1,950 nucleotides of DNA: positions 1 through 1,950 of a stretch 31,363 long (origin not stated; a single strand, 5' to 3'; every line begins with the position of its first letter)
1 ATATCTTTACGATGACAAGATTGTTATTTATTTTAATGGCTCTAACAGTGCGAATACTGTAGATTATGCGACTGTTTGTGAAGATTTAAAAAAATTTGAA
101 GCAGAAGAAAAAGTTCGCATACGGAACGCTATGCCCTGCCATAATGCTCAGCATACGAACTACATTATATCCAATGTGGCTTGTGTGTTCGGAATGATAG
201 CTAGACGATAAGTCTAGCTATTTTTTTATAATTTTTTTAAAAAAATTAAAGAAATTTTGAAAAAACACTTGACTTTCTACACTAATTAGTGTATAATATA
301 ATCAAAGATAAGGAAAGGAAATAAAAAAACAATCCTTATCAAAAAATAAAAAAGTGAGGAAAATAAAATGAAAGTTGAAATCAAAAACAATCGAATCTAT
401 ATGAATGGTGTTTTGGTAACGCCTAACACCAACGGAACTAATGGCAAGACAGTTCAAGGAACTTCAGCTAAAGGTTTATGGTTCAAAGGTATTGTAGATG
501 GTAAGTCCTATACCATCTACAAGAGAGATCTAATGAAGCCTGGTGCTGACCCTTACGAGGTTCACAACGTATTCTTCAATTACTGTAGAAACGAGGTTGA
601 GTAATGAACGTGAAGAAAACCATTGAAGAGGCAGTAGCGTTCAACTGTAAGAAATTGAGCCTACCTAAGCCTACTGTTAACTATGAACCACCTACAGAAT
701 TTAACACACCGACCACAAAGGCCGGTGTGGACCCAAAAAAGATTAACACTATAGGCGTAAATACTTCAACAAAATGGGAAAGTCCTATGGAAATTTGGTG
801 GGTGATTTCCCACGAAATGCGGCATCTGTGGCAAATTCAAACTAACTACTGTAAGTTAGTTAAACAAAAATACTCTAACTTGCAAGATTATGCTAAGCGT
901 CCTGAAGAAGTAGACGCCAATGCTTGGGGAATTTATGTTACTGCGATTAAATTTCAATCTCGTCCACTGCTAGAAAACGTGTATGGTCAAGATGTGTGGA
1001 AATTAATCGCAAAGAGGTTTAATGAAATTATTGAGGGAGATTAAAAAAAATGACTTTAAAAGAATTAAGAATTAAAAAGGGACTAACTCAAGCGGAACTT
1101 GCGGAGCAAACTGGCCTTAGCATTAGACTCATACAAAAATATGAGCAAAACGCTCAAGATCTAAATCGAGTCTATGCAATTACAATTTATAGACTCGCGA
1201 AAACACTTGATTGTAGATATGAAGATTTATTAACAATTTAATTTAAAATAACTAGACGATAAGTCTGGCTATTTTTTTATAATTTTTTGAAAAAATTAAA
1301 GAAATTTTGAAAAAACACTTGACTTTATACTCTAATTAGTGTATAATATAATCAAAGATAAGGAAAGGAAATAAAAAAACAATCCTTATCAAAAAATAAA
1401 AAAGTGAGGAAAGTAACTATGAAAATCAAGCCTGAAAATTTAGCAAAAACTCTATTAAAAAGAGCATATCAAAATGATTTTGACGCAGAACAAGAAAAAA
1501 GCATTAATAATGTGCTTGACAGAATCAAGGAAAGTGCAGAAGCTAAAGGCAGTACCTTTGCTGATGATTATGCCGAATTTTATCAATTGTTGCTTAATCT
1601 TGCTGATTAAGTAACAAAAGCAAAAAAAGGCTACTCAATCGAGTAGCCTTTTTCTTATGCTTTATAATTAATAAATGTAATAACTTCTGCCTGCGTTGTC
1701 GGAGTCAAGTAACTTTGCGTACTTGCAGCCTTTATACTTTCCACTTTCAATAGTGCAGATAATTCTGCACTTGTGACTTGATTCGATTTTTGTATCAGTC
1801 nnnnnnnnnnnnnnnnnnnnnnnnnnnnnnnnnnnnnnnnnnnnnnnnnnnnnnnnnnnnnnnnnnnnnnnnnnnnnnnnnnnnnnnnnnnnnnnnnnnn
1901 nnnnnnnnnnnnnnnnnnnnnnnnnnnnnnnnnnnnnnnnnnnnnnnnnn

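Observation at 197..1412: Duplicated terminator-promoter-leader module brackets a 1-kb accessory cassette beside the integrase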

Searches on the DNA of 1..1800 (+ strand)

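Call 11: search_dna_similar(query=window:150-1700:+, collection=phages, mode=distant, max_rows=30)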
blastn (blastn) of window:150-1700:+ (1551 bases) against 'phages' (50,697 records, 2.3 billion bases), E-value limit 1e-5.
Records with a match: 12; places in all: 12; records where one place covers at least 80% of the query: 0.
Best place of each record, by identity: 80-90% 3; 60-80% 9.
By first word of the organism name: Streptococcus 10; Phage 2.
By host as written in the record: Streptococcus pneumoniae strain R6 2; Streptococcus oralis 2; Streptococcus pneumoniae 10B00617 2; Streptococcus pneumoniae 10B01058 2; Streptococcus mitis 1; Streptococcus pneumoniae 10B06705 1; Streptococcus pneumoniae 09B10380 1; - 1.
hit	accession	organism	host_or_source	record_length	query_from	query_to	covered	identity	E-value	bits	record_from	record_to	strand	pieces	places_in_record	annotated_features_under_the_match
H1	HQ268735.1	Streptococcus phage Dp-1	Streptococcus pneumoniae strain R6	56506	88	1199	8%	83.5%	1e-7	127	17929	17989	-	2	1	none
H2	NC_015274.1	Streptococcus phage Dp-1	Streptococcus pneumoniae strain R6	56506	88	1199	8%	83.5%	1e-7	127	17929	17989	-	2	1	none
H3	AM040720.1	Phage SK137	Streptococcus mitis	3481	80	170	6%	79.3%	4e-8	67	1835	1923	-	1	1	none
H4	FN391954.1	Streptococcus phage PH10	Streptococcus oralis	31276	83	170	6%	79.8%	3e-9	70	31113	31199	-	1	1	none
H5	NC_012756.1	Streptococcus phage PH10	Streptococcus oralis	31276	83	170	6%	79.8%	3e-9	70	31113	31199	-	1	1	none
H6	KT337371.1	Streptococcus phage phiARI0995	Streptococcus pneumoniae 10B06705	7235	83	169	6%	79.5%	1e-8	68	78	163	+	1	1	none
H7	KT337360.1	Streptococcus phage phiARI0578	Streptococcus pneumoniae 09B10380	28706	83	169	6%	79.5%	1e-8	68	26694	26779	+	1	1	none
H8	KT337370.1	Streptococcus phage phiARI0923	Streptococcus pneumoniae 10B00617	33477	83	169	6%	79.5%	1e-8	68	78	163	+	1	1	none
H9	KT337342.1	Streptococcus phage phiARI0131-2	Streptococcus pneumoniae 10B01058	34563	83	169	6%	79.5%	1e-8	68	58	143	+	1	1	none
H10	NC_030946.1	Streptococcus phage phiARI0923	Streptococcus pneumoniae 10B00617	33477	83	169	6%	79.5%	1e-8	68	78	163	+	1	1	none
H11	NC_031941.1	Streptococcus phage phiARI0131-2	Streptococcus pneumoniae 10B01058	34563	83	169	6%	79.5%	1e-8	68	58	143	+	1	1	none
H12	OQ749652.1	Phage Phass-1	human gut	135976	98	171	5%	81.3%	6e-6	60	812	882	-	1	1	hypothetical protein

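Call 13: get_annotated_region(hit=H5, flank=3000)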
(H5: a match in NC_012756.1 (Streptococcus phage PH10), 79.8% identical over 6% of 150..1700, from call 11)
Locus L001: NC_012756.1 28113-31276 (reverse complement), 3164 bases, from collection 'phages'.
description: Streptococcus phage PH10, complete genome.
organism: Streptococcus phage PH10 (NCBI taxid 644007)
taxonomy: Viruses; Duplodnaviria; Heunggongvirae; Uroviricota; Caudoviricetes
host: Streptococcus oralis; source: supragingival human dental plaque; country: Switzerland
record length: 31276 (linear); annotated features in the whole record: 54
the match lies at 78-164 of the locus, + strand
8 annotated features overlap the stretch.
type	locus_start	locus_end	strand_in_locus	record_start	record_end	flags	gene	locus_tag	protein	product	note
CDS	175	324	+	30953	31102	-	-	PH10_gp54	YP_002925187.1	hypothetical protein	ORF54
CDS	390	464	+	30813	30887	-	-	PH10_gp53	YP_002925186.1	hypothetical protein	ORF53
CDS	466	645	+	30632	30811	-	-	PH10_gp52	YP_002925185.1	hypothetical protein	ORF52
CDS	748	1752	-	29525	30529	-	-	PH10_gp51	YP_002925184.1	endolysin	ORF51; endolysin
CDS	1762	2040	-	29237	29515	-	-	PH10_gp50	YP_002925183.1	holin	ORF50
CDS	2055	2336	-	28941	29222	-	-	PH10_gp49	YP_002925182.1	holin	ORF49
CDS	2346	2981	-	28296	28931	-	-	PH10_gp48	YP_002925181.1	hypothetical protein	ORF48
CDS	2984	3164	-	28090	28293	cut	-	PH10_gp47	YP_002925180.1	hypothetical protein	ORF47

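Call 14: get_annotated_region(hit=H10, flank=3000)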
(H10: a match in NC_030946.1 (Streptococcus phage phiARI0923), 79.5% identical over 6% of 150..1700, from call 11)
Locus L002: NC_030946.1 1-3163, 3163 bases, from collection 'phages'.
description: Streptococcus phage phiARI0923, complete genome.
organism: Streptococcus phage phiARI0923 (NCBI taxid 1701842)
taxonomy: Viruses; Duplodnaviria; Heunggongvirae; Uroviricota; Caudoviricetes
host: Streptococcus pneumoniae 10B00617; source: -; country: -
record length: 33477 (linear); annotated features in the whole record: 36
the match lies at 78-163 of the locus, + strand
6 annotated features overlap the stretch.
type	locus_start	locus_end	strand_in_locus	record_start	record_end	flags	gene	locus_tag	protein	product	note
CDS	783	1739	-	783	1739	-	-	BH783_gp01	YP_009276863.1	endolysin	-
CDS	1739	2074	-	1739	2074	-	-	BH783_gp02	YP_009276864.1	holin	-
CDS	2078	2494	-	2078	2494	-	-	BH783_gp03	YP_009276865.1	holin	-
CDS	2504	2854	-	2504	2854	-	-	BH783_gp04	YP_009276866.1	hypothetical protein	-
CDS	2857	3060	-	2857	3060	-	-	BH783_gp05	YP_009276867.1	hypothetical protein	-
CDS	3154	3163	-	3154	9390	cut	-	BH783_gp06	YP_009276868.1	PblB-type receptor binding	-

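Call 15: get_annotated_region(hit=H2, flank=2500)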
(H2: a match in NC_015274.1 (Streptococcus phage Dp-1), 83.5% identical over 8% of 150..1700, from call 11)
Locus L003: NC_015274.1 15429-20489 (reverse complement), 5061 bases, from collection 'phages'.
description: Streptococcus phage Dp-1, complete genome.
organism: Streptococcus phage Dp-1 (NCBI taxid 59241)
taxonomy: Viruses; Duplodnaviria; Heunggongvirae; Uroviricota; Caudoviricetes
host: Streptococcus pneumoniae strain R6; source: -; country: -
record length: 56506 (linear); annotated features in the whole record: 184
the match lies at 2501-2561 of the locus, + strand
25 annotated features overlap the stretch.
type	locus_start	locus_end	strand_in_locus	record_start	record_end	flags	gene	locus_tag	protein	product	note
regulatory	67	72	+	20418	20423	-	-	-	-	ribosome_binding_site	-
CDS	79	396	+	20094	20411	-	-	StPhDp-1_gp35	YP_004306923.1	RNA 2'-phosphotransferase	Gp35; Tpt1/KptA family; orf35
regulatory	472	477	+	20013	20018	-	-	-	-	ribosome_binding_site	-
CDS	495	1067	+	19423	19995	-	-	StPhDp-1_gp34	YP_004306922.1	hypothetical protein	Gp34; orf34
regulatory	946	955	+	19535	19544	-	-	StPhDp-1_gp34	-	ribosome_binding_site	-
CDS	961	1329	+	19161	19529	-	-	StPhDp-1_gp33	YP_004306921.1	hypothetical protein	Gp33; orf33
regulatory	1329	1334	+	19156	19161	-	-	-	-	ribosome_binding_site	-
CDS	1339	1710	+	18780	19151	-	-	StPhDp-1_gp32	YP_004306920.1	hypothetical protein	Gp32; orf32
regulatory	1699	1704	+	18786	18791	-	-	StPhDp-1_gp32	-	ribosome_binding_site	-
CDS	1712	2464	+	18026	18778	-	-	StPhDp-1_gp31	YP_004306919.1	hypothetical protein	Gp31; orf31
regulatory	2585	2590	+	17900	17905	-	-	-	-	ribosome_binding_site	-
CDS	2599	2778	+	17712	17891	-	-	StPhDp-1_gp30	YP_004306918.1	hypothetical protein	Gp30; orf30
regulatory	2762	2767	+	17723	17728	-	-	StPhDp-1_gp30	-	ribosome_binding_site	-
CDS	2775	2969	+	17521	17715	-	-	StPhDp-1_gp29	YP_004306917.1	hypothetical protein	Gp29; orf29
regulatory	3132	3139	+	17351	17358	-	-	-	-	ribosome_binding_site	-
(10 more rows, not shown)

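Call 95: search_rna_families(source=window, start=1, end=1800, threshold=evalue, max_evalue=1)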
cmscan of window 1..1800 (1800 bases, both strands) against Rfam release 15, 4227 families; matches with E-value up to 1: 8.
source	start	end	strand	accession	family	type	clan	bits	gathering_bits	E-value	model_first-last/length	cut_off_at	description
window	1566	1656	+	RF01859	Phe_leader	Cis-reg; leader;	-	38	55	0.00029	1-125/125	no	Phenylalanine leader peptide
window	1624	1660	+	RF00489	ctRNA_p42d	Gene; antisense;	-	25.5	50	0.0087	1-46/46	no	ctRNA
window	1610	1703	+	RF02719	sca_ncR20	Gene; snRNA; snoRNA; scaRNA;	-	23.9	127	0.98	1-104/104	no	Small Cajal body specific RNA ncR20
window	1586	1654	+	RF02607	AbsR25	Gene; sRNA;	-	23.4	47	0.28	1-164/164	no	Acinetobacter sRNA 25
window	1623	1687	-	RF02057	STnc40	Gene; sRNA;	-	22.1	45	0.71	1-70/70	no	Salmonella enterica sRNA STnc40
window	1484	1610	+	RF00920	MIR444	Gene; miRNA;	-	21.6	110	0.21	1-116/116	no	MIR444 microRNA precursor family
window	1623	1717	-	RF02607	AbsR25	Gene; sRNA;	-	21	47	0.95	1-164/164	no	Acinetobacter sRNA 25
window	198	254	+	RF02527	SSRC38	Gene; sRNA;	-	20.4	80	0.95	1-166/166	no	Streptococcus sRNA SSRC38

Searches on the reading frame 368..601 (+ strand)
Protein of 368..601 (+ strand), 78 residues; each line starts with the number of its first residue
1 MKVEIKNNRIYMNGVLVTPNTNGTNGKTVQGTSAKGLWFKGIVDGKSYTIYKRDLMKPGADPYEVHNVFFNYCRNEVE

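Call 9: search_protein_families(library=pfam, proteins=[window:368-601:+], max_evalue=0.1)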
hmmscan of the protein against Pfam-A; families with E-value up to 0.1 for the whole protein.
window:368-601:+ (78 aa): 0 families

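Call 10: search_protein_families(library=phrogs, proteins=[window:368-601:+], max_evalue=0.1)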
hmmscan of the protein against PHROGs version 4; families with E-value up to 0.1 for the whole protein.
window:368-601:+ (78 aa): 0 families

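Call 24: search_protein_families(library=padloc, proteins=[window:368-601:+], max_evalue=0.1)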
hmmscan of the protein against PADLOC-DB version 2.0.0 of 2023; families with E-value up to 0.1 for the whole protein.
window:368-601:+ (78 aa): 0 families

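Call 25: search_protein_families(library=ncbifam, proteins=[window:368-601:+], max_evalue=0.1)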
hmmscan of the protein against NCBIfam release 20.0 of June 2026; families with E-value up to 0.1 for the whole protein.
window:368-601:+ (78 aa): 0 families

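Call 50: search_solved_structures(query=window:368-601:+, max_evalue=10)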
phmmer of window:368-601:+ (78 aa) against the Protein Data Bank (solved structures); distinct sequences matched with E-value up to 10: 6.
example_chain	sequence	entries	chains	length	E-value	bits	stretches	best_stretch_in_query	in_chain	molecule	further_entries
6j0g_A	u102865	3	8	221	0.031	17.8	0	22-76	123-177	Butyrophilin subfamily 3 member A3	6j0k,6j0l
5zz3_A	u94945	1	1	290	0.068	16.7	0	24-76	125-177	Butyrophilin, subfamily 3, member A3 isoform b variant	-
8hrf_A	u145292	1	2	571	1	12.9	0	20-52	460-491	Chitinase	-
3b9a_A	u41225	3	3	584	1.2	12.7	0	20-52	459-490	Chitinase A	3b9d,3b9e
3ars_A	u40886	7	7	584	1.2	12.7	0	20-52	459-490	Chitinase A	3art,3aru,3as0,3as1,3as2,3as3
3aro_A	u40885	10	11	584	1.2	12.7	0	20-52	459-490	Chitinase A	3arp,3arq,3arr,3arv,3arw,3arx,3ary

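Call 99: search_protein_representatives(protein=window:368-601:+)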
Query: 78 residues. Proteins with E-value up to 0.001 (for the whole library): 21; up to 1e-10: 8; up to 1e-30: 1. The best 21 are listed.
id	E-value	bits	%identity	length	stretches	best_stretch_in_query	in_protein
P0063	6.1e-40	150.5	86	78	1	1-78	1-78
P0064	9.6e-17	76.7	34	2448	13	19-57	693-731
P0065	1.5e-16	76.1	51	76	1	1-77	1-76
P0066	3.1e-16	75.1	27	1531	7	8-51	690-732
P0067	1.3e-15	73.1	28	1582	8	8-53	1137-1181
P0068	2.5e-14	69.1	49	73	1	1-75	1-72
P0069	3.3e-13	65.5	52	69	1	3-73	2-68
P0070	5.8e-13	64.7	27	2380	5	8-66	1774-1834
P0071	2.5e-10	56.3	52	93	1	1-58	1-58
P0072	4.8e-10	55.4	46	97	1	5-72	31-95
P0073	5.4e-10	55.2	47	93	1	6-72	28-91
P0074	1.5e-09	53.9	29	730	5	8-49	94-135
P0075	2.2e-09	53.3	43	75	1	1-77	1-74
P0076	4.8e-08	49.0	51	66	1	1-53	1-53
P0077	5.9e-08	48.8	24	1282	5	9-59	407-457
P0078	6.5e-08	48.6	26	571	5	6-54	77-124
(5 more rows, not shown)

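Call 100: search_protein_families(library=pfam, proteins=[P0064, P0066, P0074, P0078], max_evalue=0.001)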
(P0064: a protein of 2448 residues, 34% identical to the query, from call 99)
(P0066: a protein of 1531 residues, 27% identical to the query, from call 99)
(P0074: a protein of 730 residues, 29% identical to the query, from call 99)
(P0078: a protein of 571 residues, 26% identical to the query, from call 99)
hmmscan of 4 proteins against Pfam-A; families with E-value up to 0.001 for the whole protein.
P0064 (2448 aa): 8 families
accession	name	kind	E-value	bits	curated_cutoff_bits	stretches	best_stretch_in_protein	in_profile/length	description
PF00041.27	fn3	-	2e-191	621.2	25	23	1864-1936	9-72/84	Fibronectin type III domain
PF25300.1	Fn3_Dep-1_3rd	-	5.7e-95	311.8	26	13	751-831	1-82/85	Dep-1 third Fn3-like domain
PF24946.1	Fn3_Dep-1_4th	-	5.6e-39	132.6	27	0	1390-1476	2-97/100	Dep-1 fourth Fn3-like domain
PF25249.1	Ig_CFAP65_7th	-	3.4e-13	49.9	28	0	1301-1354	51-104/120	CFAP65, seventh Ig-like domain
PF22368.2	ChxR_N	-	4.9e-09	37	27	0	624-668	6-50/108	Response regulator protein ChxR, N-terminal domain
PF16026.10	MIEAP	-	1.2e-06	29.1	27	0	998-1072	90-164/195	Mitochondria-eating protein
PF15433.11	MRP-S31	-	6.1e-06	26.5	28.7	0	1699-1793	134-228/304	Mitochondrial 28S ribosomal protein S31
PF14090.12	HTH_39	-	2.3e-05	24.6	21.3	0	882-910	1-29/70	Winged helix-turn-helix domain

P0066 (1531 aa): 3 families
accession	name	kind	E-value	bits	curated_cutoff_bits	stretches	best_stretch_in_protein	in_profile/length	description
PF21743.3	PTM_DIR17_Tudor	-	1.1e-10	41.5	27.2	0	360-386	15-41/48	PTM/DIR17-like, Tudor domain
PF09038.16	53-BP1_Tudor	-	0.00015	22.2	22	0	1346-1365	22-41/122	Tumour suppressor p53-binding protein-1 Tudor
PF20576.3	HEWD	-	0.00045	20.3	27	0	356-383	15-40/61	HEWD domain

P0074 (730 aa): 4 families
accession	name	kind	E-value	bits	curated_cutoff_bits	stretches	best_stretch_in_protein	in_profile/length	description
PF20576.3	HEWD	-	2.2e-10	40.6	27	0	110-133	15-38/61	HEWD domain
PF21743.3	PTM_DIR17_Tudor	-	6.2e-09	36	27.2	0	442-465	13-36/48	PTM/DIR17-like, Tudor domain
PF10451.15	Stn1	-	7.6e-05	22.3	21.5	0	449-530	81-160/252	Telomere regulation protein Stn1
PF11141.13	DUF2914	-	0.00017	21.7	23.6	0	452-471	39-58/62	Protein of unknown function (DUF2914)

P0078 (571 aa): 3 families
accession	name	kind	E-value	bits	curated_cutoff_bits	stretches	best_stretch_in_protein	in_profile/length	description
PF21743.3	PTM_DIR17_Tudor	-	7.6e-08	32.5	27.2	0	25-56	14-45/48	PTM/DIR17-like, Tudor domain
PF11141.13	DUF2914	-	1.4e-06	28.4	23.6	0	215-234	40-59/62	Protein of unknown function (DUF2914)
PF20297.4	MSSS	-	7.4e-06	26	26.8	0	347-365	12-30/42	MutS2 and Smr-associated SH3 domain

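Call 106: predict_structure(alignment_id=A3)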
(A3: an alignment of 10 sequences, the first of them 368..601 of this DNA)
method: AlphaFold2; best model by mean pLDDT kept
length: 78 residues; sequences in the alignment: 10
mean_pLDDT: 93.1   pTM: 0.82
mean pLDDT of the five models: 93.1, 92.8, 92.0, 89.8, 77.6
residues with pLDDT >= 90: 65; 70-90: 12; 50-70: 1; < 50: 0
segments of 3 or more residues with pLDDT < 50: none
pLDDT, mean of each block of 10 residues (from residue 1): 92 95 89 95 95 92 96 90
secondary structure, 60 per line:
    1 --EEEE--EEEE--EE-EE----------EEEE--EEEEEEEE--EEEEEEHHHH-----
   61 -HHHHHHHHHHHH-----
elements in order: E3-6 E9-12 E30-33 E36-43 E46-51 H52-55 H62-73

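Call 108: fold_search(model_id=the predicted structure, library=pdb)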
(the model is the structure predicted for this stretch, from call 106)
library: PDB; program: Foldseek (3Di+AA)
matches with E <= 10: 473; with E <= 0.001: 0
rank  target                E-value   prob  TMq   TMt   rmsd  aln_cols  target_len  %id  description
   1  8ev3_n                3.6e-01  0.18  0.26  0.08   8.2        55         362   16  Ytm1 associated 60S nascent ribosome (-Fkbp39) State 1B (released 2022-11-30)
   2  8esq_n                4.1e-01  0.16  0.26  0.07   8.3        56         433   16  Ytm1 associated nascent 60S ribosome State 2 (released 2022-11-30)
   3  8esr_n                4.9e-01  0.15  0.26  0.07   8.3        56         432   16  Ytm1 associated nascent 60S ribosome (-fkbp39) State 2 (released 2022-11-30)
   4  8eug_n                5.2e-01  0.09  0.22  0.07   8.9        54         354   15  Ytm1 associated nascent 60S ribosome State 3 (released 2022-11-30)
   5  8eti_n                5.5e-01  0.14  0.26  0.07   8.3        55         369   16  Fkbp39 associated 60S nascent ribosome State 1 (released 2022-11-30)
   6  8eui_n                5.5e-01  0.12  0.25  0.07   8.5        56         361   14  Ytm1 associated nascent 60S ribosome (-fkbp39) State 3 (released 2022-11-30)
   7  8etg_n                5.9e-01  0.13  0.26  0.07   8.2        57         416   16  Fkbp39 associated 60S nascent ribosome State 3 (released 2022-11-30)
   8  8v83_n                6.3e-01  0.16  0.26  0.07   7.3        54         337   11  60S ribosome biogenesis intermediate (Dbp10 pre-catalytic structure - Overall map) (released 2024-05-01)
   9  8eth_n                7.6e-01  0.14  0.27  0.11   8.8        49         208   18  Ytm1 associated 60S nascent ribosome State 1B (released 2022-11-30)
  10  4cj0_B                8.5e-01  0.16  0.32  0.38   7.8        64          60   12  Crystal structure of CelD in complex with affitin E12 (released 2014-05-21)
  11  8pv2_CJ               9.1e-01  0.11  0.25  0.06   8.3        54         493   13  Chaetomium thermophilum pre-60S State 10 - pre-5S rotation with Ytm1-Erb1 (released 2023-11-15)
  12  7mgk_B                1.2e+00  0.14  0.27  0.10   3.7        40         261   18  TNNI3K complexed with 1-(3,5-dichloro-4-((6-(methylamino)pyrimidin-4-yl)oxy)phenyl)-3-(3-(trifluoromethyl)phenyl)urea (released 2021-11-10)
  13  4glm_A                1.2e+00  0.16  0.28  0.36   9.0        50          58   14  Crystal structure of the SH3 Domain of DNMBP protein [Homo sapiens] (released 2012-11-21)
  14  4p2k                  1.3e+00  0.13  0.32  0.12   6.1        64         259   19  Structure of Ephrin type-A receptor 2 (released 2014-05-14)
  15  7uoo_n                1.3e+00  0.09  0.24  0.06   8.6        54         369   11  Nucleoplasmic pre-60S intermediate of the Nog2 containing pre-rotation state (released 2023-03-15)
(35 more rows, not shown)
